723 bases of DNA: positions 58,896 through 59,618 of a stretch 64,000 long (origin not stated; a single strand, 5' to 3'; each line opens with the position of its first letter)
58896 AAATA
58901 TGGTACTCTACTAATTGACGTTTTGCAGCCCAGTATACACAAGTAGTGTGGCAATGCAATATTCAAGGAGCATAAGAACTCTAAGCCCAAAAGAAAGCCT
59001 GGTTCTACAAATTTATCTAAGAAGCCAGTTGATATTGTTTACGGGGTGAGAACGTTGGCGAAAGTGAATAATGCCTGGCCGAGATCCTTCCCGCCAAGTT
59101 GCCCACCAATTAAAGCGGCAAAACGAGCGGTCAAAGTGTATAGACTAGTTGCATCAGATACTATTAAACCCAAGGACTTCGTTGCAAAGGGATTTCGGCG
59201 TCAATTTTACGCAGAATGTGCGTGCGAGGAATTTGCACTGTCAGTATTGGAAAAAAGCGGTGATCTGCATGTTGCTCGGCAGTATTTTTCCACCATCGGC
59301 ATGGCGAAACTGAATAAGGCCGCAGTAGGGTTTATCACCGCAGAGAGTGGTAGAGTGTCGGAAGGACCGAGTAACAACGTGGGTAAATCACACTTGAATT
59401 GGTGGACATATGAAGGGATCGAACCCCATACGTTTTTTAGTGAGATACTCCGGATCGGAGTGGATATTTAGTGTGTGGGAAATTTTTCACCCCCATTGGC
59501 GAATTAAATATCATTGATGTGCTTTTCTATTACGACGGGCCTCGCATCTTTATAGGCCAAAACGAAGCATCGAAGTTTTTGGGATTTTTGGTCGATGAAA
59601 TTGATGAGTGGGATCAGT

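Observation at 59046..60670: Unassignable, translationally coupled two-gene cassette between a Type I R-M system and an AIPR abortive-infection gene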

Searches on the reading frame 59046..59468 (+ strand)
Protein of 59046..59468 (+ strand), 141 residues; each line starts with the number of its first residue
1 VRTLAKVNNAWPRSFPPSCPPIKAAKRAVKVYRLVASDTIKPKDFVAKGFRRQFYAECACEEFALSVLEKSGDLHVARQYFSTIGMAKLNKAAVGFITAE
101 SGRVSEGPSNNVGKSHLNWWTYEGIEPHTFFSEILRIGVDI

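Call 4: search_protein_families(library=pfam, proteins=[window:59046-59468:+], max_evalue=1)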
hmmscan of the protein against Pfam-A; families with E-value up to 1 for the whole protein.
window:59046-59468:+ (141 aa): 0 families

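Call 5: search_protein_families(library=padloc, proteins=[window:59046-59468:+], max_evalue=1)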
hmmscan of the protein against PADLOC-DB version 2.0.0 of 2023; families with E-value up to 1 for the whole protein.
window:59046-59468:+ (141 aa): 0 families

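Call 6: search_protein_families(library=ncbifam, proteins=[window:59046-59468:+], max_evalue=1)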
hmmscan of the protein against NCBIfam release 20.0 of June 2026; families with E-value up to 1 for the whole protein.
window:59046-59468:+ (141 aa): 1 family
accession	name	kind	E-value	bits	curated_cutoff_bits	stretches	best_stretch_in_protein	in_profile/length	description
NF049991.1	TagKinase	equivalog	0.045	12.5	420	1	56-108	120-172/321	tagatose kinase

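Call 7: search_protein_families(library=phrogs, proteins=[window:59046-59468:+], max_evalue=1)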
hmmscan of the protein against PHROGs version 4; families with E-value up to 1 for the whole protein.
window:59046-59468:+ (141 aa): 3 families
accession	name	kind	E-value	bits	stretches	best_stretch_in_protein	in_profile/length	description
phrog_5169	-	unknown function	0.14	13.1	1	30-92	7-71/77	-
phrog_25411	-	unknown function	0.31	10.6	1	12-105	53-146/627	-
phrog_32675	-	unknown function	0.33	11.5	1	30-88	9-65/154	-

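Call 8: find_homologous_proteins(query=window:59046-59468:+, max_evalue=0.001)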
Query window:59046-59468:+ (141 aa): 2 proteins with E <= 0.001 among 11 candidates.
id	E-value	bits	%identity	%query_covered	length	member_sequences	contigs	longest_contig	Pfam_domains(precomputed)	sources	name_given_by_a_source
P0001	1.3e-67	244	99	79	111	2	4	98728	-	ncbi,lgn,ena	-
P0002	3.0e-57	211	70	98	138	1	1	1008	-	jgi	-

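Call 20: find_homologous_proteins(query=A1, max_evalue=0.01)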
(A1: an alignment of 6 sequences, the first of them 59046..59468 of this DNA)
Query A1 (6 sequences) (141 aa, profile of the alignment): 11 proteins with E <= 0.01 among 1454 candidates.
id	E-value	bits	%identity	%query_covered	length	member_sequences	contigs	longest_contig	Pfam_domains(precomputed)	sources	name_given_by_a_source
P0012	3.2e-69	249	50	93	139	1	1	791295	-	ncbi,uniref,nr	ncbi:hypothetical protein DRW41_05430 [Neobacillus piezotolerans]|uniref:Uncharacterized protein n=1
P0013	3.5e-67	243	47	94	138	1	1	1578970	-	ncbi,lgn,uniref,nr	ncbi:hypothetical protein [Exiguobacterium sp. s155]|uniref:hypothetical protein n=1 Tax=Exiguobacte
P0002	7.2e-67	242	70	98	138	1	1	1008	-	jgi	-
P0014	9.9e-62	225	54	94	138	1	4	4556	-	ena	-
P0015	3.0e-61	224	54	96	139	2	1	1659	-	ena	-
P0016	2.1e-58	214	50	96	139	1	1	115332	-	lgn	-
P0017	1.2e-57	212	52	100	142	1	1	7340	-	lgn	-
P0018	8.7e-57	209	55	95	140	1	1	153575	-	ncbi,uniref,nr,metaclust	ncbi:hypothetical protein DP73_09950 [Desulfosporosinus sp. HMP52]|uniref:hypothetical protein n=1 T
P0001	2.0e-53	198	99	79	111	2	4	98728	-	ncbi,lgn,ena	-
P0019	1.3e-13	69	31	88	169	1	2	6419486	-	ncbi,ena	-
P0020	7.1e-11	60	31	95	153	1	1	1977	-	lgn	-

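Call 21: find_encoding_contigs(protein=P0019, flank=6000, max_places=2)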
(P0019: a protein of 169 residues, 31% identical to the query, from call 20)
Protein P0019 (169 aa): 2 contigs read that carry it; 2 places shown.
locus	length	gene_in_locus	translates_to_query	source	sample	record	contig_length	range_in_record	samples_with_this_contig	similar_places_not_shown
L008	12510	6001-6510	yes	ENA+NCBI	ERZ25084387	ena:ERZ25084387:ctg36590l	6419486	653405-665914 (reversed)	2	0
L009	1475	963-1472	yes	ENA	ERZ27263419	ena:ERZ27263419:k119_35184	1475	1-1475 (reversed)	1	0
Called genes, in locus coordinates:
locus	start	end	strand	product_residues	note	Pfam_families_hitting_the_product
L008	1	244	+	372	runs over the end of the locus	PF01408:GFO_IDH_MocA, PF02894:GFO_IDH_MocA_C, PF22725:GFO_IDH_MocA_C3 (weak)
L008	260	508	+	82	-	-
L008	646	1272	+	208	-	-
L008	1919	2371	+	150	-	PF08334:T2SSG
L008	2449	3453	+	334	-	PF02746:MR_MLE_N (faint), PF13378:MR_MLE_C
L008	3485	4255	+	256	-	PF13385:Laminin_G_3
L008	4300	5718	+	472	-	PF00171:Aldedh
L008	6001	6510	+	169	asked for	-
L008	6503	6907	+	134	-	PF20215:DUF6575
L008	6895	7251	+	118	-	-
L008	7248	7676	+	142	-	-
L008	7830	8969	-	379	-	PF03544:TonB_C, PF03781:FGE-sulfatase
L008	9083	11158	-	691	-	PF00009:GTP_EFTU, PF01926:MMR_HSR1 (faint), PF22042:EF-G_D2, PF03144:GTP_EFTU_D2, PF14492:EFG_III, PF03764:EFG_IV, PF00679:EFG_C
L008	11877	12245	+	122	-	PF04241:DUF423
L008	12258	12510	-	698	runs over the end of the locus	PF25174:Beta-prop_THOC3, PF23381:Beta-prop_IFT122_1st, PF25168:Beta-prop_WDR36-Utp21_2nd, PF24807:WD40_CDC20-Fz, PF23381:Beta-prop_IFT122_1st, PF23414:Beta-prop_EML_2, PF25171:Beta-prop_WDR36-Utp21_1st, PF25173:Beta-prop_WDR3_1st, +77 more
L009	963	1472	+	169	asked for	-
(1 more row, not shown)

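Call 22: find_encoding_contigs(protein=P0018, flank=6000, max_places=2)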
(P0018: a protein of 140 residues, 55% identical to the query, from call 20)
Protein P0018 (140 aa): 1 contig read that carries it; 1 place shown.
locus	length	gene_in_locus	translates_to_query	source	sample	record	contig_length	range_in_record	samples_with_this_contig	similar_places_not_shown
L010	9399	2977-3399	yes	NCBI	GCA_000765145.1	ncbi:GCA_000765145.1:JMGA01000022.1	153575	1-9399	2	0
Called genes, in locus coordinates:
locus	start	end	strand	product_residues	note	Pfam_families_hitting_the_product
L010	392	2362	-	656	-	-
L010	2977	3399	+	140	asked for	-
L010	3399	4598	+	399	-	PF20215:DUF6575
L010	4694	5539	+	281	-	PF13495:Phage_int_SAM_4, PF02899:Phage_int_SAM_1, PF00589:Phage_integrase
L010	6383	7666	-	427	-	PF06114:Peptidase_M78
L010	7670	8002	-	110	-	-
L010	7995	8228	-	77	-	PF09000:Cytotoxic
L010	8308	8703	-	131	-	-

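Call 23: find_encoding_contigs(protein=P0020, flank=3000, max_places=2)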
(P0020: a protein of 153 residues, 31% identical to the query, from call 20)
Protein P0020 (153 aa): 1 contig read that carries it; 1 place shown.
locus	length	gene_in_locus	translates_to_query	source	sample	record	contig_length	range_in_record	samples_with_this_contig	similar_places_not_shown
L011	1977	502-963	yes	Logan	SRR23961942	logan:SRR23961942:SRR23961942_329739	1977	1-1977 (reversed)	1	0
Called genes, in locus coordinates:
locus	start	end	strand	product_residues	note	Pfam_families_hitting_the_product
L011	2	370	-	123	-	?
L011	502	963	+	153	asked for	-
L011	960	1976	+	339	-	?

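Call 25: search_protein_families(library=padloc, proteins=[P0019, P0020, L011:960-1976:+, L008:6503-6904:+, L008:6895-7248:+, L008:7248-7673:+, P0012, P0013, P0018, P0017], max_evalue=10)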
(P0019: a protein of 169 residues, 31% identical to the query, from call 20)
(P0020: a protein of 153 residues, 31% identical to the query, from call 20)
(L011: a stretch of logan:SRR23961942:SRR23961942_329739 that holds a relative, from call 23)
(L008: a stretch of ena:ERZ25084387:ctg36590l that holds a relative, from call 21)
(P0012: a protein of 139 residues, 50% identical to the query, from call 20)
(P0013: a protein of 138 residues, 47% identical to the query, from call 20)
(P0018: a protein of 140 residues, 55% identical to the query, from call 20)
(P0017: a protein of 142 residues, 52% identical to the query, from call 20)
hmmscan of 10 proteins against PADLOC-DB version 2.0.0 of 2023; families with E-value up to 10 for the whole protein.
P0019 (169 aa): 1 family
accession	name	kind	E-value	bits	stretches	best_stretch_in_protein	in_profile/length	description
PDLC04023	PD-T4-10_A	-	1.2e-05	23.1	1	36-126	23-119/148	-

P0020 (153 aa): 1 family
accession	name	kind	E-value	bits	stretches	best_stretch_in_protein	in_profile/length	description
PDLC04023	PD-T4-10_A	-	1.2e-05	23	1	23-150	13-144/148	-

L011:960-1976:+ (339 aa): 1 family
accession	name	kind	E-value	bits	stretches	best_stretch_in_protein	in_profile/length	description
PDLC04024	PD-T4-10_B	-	3.7e-05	21.3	1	18-120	21-121/353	-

L008:6503-6904:+ (134 aa): 1 family
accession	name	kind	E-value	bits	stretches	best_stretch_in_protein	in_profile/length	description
PDLC04024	PD-T4-10_B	-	7.8e-06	23.5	1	18-93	22-97/353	-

L008:6895-7248:+ (118 aa): 3 families
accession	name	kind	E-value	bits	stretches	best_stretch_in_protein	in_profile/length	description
PDLC04749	PDC-M63B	-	0.00069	16.8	1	55-108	108-159/309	-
PDLC04747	PDC-M63B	-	0.0015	15.8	1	56-114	112-168/309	-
PDLC04748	PDC-M63B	-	0.0037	14.1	1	30-106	82-159/326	-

L008:7248-7673:+ (142 aa): 2 families
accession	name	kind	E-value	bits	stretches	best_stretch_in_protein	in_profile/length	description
PDLC04748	PDC-M63B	-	2.4e-05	21.3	1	9-132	179-301/326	-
PDLC05010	PDC-S38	-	0.025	12.9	1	110-135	19-44/57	-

P0012 (139 aa): 0 families

P0013 (138 aa): 1 family
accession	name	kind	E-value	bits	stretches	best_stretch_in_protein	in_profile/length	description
PDLC04023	PD-T4-10_A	-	8.5e-05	20.3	1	14-126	23-139/148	-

P0018 (140 aa): 1 family
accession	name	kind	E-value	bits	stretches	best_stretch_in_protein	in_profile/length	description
PDLC04023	PD-T4-10_A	-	0.00013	19.7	1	17-124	24-135/148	-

P0017 (142 aa): 0 families

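Call 33: search_solved_structures(query=A3, max_evalue=10)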
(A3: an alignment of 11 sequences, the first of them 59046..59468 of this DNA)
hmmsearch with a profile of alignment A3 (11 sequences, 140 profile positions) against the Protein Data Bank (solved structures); distinct sequences matched with E-value up to 10: 3.
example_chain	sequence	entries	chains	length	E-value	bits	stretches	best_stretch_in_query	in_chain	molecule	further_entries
8pjb_A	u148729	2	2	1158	0.74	13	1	6-92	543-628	Dosage compensation regulator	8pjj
8b9g_A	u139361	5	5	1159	0.74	13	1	6-92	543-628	Dosage compensation regulator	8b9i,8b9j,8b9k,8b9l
5aor_A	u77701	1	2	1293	0.96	12.6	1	6-92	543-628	DOSAGE COMPENSATION REGULATOR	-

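Call 37: predict_structure(alignment_id=A3)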
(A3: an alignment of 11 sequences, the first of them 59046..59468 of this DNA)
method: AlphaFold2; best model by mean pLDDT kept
length: 141 residues; sequences in the alignment: 11
mean_pLDDT: 88.3   pTM: 0.83
mean pLDDT of the five models: 88.3, 88.1, 85.4, 80.7, 44.0
residues with pLDDT >= 90: 92; 70-90: 36; 50-70: 10; < 50: 3
segments of 3 or more residues with pLDDT < 50: 1-3
pLDDT, mean of each block of 10 residues (from residue 1): 58 84 94 95 89 69 94 93 90 95 94 95 93 93 84
secondary structure, 60 per line:
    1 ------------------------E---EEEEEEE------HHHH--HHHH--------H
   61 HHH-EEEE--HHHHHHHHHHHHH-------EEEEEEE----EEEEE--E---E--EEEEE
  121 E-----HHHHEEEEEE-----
elements in order: E29-35 H42-45 H48-51 H60-63 E65-68 H71-83 E91-97 E102-106 E116-121 H127-130 E131-136

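Call 41: fold_search(model_id=the predicted structure, library=pdb)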
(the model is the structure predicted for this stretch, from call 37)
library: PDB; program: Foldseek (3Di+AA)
matches with E <= 10: 178; with E <= 0.001: 0
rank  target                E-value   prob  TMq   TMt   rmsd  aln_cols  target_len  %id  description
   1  9r35_D                1.1e+00  0.08  0.31  0.30   8.3       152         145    7  Crystal structure of the Pseudomonas putida Xre-RES toxin-antitoxin complex bound to promoter DNA (released 2025-08-20)
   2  8jiv_CI               1.1e+00  0.01  0.12  0.10  17.1       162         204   14  Atomic structure of wheat ribosome reveals unique features of the plant ribosomes (released 2024-03-27)
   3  5z8t_A                1.1e+00  0.05  0.17  0.08   7.4        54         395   15  Flavin-containing monooxygenase (released 2019-02-06)
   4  5mr6_A                1.2e+00  0.04  0.15  0.07   6.4        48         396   10  XiaF from Streptomyces sp. in complex with FADH2 and Glycerol (released 2017-06-28)
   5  5gj7_A                1.5e+00  0.06  0.19  0.08   7.7        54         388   15  putative Acyl-CoA dehydrogenase (released 2017-07-05)
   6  8j6v_D                1.6e+00  0.03  0.17  0.07  12.2       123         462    7  Structure of yeast Arginyl-tRNA-protein transferase 1 (released 2023-06-07)
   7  8j6v_G                1.6e+00  0.03  0.17  0.07  12.2       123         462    7  Structure of yeast Arginyl-tRNA-protein transferase 1 (released 2023-06-07)
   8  9j9h_Q                1.6e+00  0.01  0.10  0.09  16.7       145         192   14  High-resolution cryo-EM structure of the Plasmodium falciparum 80S ribosome bound to RACK1 and E-tRNA (released 2025-06-04)
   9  8j6v_I                1.7e+00  0.03  0.17  0.07  13.1       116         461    9  Structure of yeast Arginyl-tRNA-protein transferase 1 (released 2023-06-07)
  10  3aff_A                1.8e+00  0.04  0.17  0.08   5.7        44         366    9  Crystal structure of the HsaA monooxygenase from M. tuberculosis (released 2010-05-26)
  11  6yhl_A                2.0e+00  0.10  0.34  0.09   7.9       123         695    7  Crystal structure of CNFy from Yersinia pseudotuberculosis - N-terminal fragment comprising residues 1-704 (released 2020-12-30)
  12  6hmj_A                2.0e+00  0.02  0.16  0.08  13.4       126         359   13  Structure of an RNA-binding Light-Oxygen-Voltage Receptor (released 2019-08-28)
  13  5t53                  2.0e+00  0.01  0.12  0.09  15.6        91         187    8  MOLECULAR BASIS FOR COHESIN ACETYLATION BY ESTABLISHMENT OF SISTER CHROMATID COHESION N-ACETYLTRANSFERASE ESCO1 (released 2016-11-09)
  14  8j6v_J                2.2e+00  0.02  0.18  0.07  12.8       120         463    9  Structure of yeast Arginyl-tRNA-protein transferase 1 (released 2023-06-07)
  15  7o4i_O                2.2e+00  0.01  0.11  0.09  13.8       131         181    8  Yeast RNA polymerase II transcription pre-initiation complex with initial transcription bubble (released 2021-06-16)
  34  5zj4_A                3.2e+00  0.09  0.44  0.40   7.8       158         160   11  Guanine-specific ADP-ribosyltransferase (released 2018-08-08)
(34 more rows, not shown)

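Call 43: search_protein_representatives(alignment_id=A3)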
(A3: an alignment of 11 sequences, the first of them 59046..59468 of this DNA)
Query: 11 sequences, 140 profile positions. Proteins with E-value up to 0.001 (for the whole library): 1689; up to 1e-10: 636; up to 1e-30: 3. The best 150 are listed.
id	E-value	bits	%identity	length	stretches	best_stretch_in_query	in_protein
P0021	2.6e-54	199.2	-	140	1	4-140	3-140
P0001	4.6e-47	175.7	-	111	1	31-140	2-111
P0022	1.2e-32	129.1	-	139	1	9-139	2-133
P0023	8.1e-28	113.4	-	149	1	5-135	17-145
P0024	3.8e-27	111.2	-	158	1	5-131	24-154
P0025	5.8e-27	110.6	-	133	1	5-135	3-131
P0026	9.0e-27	110.0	-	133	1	6-135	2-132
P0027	1.7e-26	109.1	-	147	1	9-134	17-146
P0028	2.6e-26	108.5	-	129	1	9-135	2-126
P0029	2.7e-26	108.4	-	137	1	4-134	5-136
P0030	5.6e-26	107.4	-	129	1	9-135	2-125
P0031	5.7e-26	107.4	-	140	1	4-139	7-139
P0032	5.8e-26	107.4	-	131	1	4-134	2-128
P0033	7.8e-26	106.9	-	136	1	4-133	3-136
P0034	1.0e-25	106.6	-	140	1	5-134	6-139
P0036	1.9e-25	105.7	-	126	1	9-133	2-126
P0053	8.4e-24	100.4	-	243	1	7-132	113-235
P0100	4.2e-21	91.6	-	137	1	8-137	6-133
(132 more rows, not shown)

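Call 46: search_protein_families(library=padloc, alignment_id=A4, max_evalue=0.001)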
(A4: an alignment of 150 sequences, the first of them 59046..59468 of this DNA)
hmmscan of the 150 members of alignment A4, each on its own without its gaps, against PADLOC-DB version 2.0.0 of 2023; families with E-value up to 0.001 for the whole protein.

A. member 1, window:59046-59468:+ (141 aa): 0 families

B. families by the number of members that match (of 150 scanned): 1 family
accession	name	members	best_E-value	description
PDLC04023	PD-T4-10_A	94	2.1e-12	-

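Call 47: search_protein_families(library=pfam, alignment_id=A4, max_evalue=0.01)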
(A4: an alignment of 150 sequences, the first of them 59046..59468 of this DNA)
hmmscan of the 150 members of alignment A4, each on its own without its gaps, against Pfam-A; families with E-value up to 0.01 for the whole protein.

A. member 1, window:59046-59468:+ (141 aa): 0 families

B. families by the number of members that match (of 150 scanned): 4 families
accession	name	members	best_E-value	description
PF11682.14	Zn_ribbon_11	3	0.0018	Probable zinc-ribbon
PF18121.7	TFA2_Winged_2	1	0.0033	TFA2 Winged helix domain 2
PF22934.1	SPRTN_ZBD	1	0.0087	Spartan-like zinc binding domain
PF16828.10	GAGBD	1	0.0088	GAG-binding domain on surface antigen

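Call 58: find_encoding_contigs(protein=P0023, flank=4000, max_places=2)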
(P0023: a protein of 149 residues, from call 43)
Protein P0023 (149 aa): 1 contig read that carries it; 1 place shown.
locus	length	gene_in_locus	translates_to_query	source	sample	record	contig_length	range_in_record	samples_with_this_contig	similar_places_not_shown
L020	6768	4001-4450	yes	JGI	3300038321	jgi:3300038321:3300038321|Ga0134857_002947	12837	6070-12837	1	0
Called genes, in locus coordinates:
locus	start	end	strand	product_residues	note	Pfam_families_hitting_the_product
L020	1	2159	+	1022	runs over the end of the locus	PF04313:HSDR_N, PF04851:ResIII, PF00270:DEAD, PF18766:SWI2_SNF2, PF22679:T1R_D3-like, PF12008:EcoR124_C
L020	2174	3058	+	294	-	PF14267:DUF4357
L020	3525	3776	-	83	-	-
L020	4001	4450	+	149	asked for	-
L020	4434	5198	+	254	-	-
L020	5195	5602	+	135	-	-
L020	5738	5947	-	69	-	-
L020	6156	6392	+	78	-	-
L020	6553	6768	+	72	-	?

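Call 59: find_encoding_contigs(protein=P0036, flank=4000, max_places=2)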
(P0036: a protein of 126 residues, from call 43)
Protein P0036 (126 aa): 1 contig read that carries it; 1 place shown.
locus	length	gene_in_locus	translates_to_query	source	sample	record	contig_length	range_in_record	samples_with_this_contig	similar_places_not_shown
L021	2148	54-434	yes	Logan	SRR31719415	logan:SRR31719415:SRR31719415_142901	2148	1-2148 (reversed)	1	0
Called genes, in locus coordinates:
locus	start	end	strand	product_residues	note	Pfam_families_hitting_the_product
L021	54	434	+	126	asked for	-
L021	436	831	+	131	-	PF20215:DUF6575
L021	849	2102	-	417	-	PF07690:MFS_1, PF00083:Sugar_tr, PF07690:MFS_1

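Call 63: search_dna_similar(query=P0036, collection=plasmids, mode=protein, max_evalue=0.001, max_rows=40, rows=spread)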
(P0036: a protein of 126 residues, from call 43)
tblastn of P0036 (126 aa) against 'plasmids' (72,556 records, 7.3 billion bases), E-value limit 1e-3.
Records with a match: 5; places in all: 5; records where one place covers at least 80% of the query: 5.
Best place of each record, by identity: <60% 5.
By first word of the organism name: Oscillatoria 1; Rhodococcus 1; Pantoea 1; Bacillus 1; Arthrobacter 1.
By predicted mobility (MOB-suite, as given by PLSDB): non-mobilizable 2; mobilizable 2; conjugative 1.
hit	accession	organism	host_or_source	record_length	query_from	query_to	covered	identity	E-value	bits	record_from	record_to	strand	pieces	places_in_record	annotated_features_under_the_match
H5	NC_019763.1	Oscillatoria nigro-viridis PCC 7112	-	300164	1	126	100%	38.9%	4e-21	94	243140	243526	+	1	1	hypothetical protein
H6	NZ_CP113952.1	Rhodococcus sp. JS3073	culture,soil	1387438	1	118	94%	37.4%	1e-9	62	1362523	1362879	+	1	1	record has no annotation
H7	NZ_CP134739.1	Pantoea agglomerans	cell culture,Water from creek adjacent ...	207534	2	124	98%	35.7%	1e-4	47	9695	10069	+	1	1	hypothetical protein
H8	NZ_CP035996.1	Bacillus mycoides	cell culture,soil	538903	5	123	94%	28.1%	2e-5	49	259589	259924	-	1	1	hypothetical protein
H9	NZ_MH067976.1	Arthrobacter sp.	-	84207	15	121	85%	31.0%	6e-4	45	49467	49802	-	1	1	none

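Call 64: get_annotated_region(hit=H7, flank=5000)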
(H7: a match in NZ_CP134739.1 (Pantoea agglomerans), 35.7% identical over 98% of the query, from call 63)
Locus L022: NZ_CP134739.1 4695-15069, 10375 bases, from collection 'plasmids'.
description: Pantoea agglomerans strain FC61912-B plasmid pFC61912-B_B, complete sequence
organism: Pantoea agglomerans (NCBI taxid 549)
taxonomy: Bacteria; Pseudomonadota; Gammaproteobacteria; Enterobacterales; Erwiniaceae; Pantoea; Pantoea agglomerans
host: -; source: cell culture,Water from creek adjacent to crop field; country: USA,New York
typing (MOB-suite, as given by PLSDB): mobilizable; replicon rep_cluster_1441; relaxase MOBF
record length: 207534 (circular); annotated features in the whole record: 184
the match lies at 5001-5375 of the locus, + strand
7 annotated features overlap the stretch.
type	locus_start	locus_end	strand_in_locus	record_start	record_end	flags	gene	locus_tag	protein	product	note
CDS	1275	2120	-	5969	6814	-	-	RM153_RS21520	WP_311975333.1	tyrosine-type recombinase/integrase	GO:0015074 - DNA integration [Evidence IEA]; GO:0006310 - DNA recombination [Evidence IEA]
CDS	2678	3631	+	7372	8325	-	-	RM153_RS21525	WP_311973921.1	Rpn family recombination-promoting nuclease/putative transposase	-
CDS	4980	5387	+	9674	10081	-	-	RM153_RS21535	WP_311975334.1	hypothetical protein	-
CDS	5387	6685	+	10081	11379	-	-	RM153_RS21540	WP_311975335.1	DUF6575 domain-containing protein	-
CDS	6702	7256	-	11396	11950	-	-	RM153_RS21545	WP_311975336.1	hypothetical protein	-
CDS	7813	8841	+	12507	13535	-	-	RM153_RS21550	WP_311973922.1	tyrosine-type recombinase/integrase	GO:0015074 - DNA integration [Evidence IEA]; GO:0006310 - DNA recombination [Evidence IEA]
CDS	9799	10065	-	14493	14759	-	-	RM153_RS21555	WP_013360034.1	protein umuc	-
